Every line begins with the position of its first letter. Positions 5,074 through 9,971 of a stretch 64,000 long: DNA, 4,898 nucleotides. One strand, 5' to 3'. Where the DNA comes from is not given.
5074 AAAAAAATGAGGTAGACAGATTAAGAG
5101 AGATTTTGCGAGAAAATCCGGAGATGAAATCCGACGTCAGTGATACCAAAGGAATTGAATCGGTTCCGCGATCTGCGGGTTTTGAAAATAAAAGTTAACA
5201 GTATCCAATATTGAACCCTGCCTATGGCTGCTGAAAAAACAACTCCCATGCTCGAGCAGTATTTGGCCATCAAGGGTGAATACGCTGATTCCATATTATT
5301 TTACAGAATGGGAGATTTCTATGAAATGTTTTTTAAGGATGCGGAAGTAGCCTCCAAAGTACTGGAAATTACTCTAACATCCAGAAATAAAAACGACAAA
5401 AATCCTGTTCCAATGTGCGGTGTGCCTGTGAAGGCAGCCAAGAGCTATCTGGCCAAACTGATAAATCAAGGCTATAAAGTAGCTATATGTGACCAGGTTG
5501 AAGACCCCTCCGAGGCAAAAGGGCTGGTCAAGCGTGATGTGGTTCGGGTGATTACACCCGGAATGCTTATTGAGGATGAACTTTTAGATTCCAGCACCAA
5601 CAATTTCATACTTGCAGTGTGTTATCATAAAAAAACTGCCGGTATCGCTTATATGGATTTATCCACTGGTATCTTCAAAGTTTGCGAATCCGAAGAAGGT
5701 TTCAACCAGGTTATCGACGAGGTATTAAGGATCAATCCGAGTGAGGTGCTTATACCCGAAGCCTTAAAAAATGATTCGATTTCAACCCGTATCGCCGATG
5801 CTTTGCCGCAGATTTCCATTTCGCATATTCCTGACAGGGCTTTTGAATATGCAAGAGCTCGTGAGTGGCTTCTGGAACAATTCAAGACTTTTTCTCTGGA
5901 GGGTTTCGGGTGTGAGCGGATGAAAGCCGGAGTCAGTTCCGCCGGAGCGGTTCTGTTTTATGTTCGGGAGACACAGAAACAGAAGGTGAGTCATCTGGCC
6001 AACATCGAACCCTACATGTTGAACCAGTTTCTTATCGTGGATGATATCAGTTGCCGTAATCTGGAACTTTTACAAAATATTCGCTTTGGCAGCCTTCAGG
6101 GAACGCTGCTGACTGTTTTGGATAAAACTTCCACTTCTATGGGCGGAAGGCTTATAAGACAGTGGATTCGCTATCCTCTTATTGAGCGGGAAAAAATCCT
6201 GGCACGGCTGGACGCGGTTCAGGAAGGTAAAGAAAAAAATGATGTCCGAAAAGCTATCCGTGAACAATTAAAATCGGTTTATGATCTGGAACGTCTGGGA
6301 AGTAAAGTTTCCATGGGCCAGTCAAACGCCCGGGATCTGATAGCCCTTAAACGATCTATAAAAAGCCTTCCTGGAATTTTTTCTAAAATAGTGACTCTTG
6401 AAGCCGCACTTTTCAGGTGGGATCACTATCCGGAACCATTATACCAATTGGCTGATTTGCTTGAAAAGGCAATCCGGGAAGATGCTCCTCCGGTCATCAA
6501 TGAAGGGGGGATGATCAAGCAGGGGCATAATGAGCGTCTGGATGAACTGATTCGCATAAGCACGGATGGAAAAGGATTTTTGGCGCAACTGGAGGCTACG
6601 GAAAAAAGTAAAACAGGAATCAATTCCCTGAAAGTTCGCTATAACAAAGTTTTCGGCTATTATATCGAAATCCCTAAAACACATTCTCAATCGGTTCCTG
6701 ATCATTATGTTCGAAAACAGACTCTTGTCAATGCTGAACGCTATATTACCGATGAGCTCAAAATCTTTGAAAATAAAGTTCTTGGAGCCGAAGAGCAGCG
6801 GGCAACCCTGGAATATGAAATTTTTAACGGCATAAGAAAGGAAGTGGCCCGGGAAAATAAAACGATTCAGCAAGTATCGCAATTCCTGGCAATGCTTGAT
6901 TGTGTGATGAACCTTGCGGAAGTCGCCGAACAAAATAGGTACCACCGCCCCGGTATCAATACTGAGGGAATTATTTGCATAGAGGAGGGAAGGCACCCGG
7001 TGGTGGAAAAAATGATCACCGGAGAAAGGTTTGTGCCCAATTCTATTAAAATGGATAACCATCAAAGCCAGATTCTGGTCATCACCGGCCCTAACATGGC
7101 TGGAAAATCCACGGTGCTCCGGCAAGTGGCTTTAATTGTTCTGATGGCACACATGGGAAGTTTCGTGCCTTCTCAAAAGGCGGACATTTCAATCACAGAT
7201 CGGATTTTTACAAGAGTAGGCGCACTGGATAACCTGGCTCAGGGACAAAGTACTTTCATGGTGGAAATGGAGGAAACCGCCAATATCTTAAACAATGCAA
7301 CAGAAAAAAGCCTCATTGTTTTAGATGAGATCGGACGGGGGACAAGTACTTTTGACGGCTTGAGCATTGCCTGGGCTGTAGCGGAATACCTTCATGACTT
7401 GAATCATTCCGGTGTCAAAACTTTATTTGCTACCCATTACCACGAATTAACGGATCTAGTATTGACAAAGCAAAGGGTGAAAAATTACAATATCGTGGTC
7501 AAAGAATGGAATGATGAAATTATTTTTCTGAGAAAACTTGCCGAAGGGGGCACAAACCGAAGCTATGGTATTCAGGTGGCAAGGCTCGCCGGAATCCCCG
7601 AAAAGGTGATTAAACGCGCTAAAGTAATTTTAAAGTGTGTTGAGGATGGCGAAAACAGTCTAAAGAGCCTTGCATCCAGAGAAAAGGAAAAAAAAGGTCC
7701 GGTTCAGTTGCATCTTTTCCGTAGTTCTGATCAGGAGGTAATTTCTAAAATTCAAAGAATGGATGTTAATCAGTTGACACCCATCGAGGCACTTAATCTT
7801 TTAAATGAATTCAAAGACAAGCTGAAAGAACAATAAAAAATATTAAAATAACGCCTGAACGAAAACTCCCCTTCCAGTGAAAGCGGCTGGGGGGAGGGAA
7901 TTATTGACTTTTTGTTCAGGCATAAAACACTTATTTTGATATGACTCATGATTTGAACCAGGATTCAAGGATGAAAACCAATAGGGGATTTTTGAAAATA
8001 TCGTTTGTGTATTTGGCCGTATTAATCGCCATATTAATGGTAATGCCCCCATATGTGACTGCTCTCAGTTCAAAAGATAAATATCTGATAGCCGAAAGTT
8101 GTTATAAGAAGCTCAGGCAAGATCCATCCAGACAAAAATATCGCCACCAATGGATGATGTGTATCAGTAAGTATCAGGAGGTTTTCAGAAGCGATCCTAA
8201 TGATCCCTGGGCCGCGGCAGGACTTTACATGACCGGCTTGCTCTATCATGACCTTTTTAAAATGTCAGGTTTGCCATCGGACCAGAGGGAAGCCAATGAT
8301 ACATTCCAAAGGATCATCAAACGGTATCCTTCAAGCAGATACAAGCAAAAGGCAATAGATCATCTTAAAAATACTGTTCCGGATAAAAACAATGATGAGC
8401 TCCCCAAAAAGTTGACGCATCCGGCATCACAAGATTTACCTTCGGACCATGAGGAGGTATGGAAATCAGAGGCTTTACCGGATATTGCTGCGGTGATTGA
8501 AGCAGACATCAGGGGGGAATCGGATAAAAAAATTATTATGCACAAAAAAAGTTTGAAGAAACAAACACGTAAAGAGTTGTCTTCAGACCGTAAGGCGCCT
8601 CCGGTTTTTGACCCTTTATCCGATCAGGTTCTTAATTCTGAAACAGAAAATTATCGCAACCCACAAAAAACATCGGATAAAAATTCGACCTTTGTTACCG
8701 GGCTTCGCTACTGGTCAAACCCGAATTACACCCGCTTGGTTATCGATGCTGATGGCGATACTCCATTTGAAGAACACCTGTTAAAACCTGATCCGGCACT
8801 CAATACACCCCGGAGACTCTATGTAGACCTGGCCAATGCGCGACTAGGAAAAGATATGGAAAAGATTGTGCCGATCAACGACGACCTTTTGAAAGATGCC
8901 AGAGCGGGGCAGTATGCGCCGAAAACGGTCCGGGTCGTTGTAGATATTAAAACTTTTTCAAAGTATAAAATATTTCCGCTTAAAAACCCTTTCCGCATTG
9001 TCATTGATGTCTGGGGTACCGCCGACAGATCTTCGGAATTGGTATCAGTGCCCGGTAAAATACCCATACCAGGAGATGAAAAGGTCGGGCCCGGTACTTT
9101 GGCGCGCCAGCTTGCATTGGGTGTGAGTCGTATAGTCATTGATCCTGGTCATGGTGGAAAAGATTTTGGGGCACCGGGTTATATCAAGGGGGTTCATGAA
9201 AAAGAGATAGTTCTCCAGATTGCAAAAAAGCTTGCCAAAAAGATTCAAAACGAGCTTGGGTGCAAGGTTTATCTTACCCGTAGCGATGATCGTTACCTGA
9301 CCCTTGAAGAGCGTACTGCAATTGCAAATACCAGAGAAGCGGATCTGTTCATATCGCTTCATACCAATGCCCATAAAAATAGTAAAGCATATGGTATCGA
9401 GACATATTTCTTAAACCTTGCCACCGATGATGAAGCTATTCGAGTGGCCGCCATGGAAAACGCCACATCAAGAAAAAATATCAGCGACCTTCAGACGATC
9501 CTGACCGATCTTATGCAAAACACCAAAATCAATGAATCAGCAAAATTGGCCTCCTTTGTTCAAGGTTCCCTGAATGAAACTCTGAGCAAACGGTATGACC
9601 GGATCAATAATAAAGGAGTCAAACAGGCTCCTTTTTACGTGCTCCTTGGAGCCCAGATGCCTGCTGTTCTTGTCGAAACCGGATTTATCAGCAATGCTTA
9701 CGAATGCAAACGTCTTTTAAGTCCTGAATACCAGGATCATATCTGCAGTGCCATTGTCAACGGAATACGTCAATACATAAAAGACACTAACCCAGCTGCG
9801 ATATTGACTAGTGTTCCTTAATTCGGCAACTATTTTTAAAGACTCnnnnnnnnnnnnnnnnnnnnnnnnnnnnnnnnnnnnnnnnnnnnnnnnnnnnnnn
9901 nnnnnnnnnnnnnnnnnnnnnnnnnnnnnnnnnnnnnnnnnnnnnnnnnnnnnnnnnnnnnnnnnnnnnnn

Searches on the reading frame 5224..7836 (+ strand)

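Call 75: search_protein_families(library=pfam, proteins=[window:5224-7836:+], max_evalue=0.001)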
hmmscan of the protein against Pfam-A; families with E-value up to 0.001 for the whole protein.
window:5224-7836:+ (870 aa): 6 families
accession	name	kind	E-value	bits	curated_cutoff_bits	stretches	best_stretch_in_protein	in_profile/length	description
PF00488.27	MutS_V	-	9.6e-84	280.5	30.2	1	618-804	1-185/188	MutS domain V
PF05192.23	MutS_III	-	2.9e-48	165.2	34.1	1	277-565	3-194/194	MutS domain III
PF01624.25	MutS_I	-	1.1e-44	151.6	20.6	1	7-119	1-113/113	MutS domain I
PF05190.23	MutS_IV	-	6.4e-28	97.3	22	1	435-524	2-91/92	MutS family domain IV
PF05188.22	MutS_II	-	1.7e-25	90.4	25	1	127-258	1-132/133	MutS domain II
PF13173.12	AAA_14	-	0.00096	19.6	27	0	615-708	2-76/129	AAA domain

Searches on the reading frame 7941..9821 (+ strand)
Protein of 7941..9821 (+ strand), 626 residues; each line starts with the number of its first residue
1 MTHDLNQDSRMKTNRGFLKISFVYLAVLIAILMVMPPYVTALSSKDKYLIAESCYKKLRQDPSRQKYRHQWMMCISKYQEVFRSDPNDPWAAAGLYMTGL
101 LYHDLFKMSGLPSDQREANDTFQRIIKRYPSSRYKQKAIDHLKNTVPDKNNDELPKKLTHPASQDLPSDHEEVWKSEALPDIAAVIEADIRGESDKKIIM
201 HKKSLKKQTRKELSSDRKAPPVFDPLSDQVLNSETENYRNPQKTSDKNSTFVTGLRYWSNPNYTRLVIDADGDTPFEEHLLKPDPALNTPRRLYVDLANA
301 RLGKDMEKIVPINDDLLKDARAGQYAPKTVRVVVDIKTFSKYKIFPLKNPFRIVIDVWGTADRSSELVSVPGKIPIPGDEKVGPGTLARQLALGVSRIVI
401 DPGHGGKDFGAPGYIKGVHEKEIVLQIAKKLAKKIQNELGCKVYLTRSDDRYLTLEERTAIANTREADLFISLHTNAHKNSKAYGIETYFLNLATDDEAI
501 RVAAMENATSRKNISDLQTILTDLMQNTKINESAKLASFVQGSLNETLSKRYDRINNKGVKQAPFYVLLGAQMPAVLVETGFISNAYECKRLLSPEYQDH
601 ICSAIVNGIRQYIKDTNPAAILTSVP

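Call 75: search_protein_families(library=pfam, proteins=[window:7941-9821:+], max_evalue=0.001)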
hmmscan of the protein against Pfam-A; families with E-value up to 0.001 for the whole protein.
window:7941-9821:+ (626 aa): 3 families
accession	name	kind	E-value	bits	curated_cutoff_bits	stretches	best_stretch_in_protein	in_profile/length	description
PF01520.23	Amidase_3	-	1.6e-53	181.7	27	1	398-610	1-173/174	N-acetylmuramoyl-L-alanine amidase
PF11741.13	AMIN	-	1.8e-14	54.1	20.5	1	287-352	28-98/101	AMIN domain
PF13525.12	YfiO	-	0.00016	22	25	1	83-143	70-134/203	Outer membrane lipoprotein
